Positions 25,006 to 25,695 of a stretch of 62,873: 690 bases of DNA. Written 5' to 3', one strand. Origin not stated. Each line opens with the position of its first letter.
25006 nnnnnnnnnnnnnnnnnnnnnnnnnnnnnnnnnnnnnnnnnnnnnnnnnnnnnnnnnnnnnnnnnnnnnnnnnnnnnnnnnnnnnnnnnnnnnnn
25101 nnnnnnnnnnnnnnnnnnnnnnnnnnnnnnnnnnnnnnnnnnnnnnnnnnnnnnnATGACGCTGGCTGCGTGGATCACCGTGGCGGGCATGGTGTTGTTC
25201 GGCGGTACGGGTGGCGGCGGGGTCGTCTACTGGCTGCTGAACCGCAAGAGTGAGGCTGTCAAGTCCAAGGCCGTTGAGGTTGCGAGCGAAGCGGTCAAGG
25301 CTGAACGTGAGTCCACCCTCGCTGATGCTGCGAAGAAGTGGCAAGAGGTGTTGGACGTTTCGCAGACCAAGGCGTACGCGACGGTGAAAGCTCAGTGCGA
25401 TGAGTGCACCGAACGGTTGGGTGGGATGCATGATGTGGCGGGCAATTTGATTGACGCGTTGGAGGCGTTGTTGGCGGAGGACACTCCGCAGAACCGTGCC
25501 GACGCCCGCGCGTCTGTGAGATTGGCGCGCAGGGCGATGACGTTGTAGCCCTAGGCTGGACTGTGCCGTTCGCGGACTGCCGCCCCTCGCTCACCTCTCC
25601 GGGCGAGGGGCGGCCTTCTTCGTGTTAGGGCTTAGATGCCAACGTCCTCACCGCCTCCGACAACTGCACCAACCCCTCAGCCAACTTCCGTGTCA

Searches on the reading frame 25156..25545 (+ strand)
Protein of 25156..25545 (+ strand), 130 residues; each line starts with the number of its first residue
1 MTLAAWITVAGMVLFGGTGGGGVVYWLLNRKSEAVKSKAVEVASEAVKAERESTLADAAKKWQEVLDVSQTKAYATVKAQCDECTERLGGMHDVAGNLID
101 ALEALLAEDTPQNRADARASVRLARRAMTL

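Call 78: search_protein_families(library=phrogs, proteins=[window:25156-25545:+], max_evalue=0.001)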
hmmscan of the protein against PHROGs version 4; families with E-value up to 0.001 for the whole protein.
window:25156-25545:+ (130 aa): 1 family
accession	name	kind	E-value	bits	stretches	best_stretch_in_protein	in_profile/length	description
phrog_21046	-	unknown function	3e-14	54.3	1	23-127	20-126/133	-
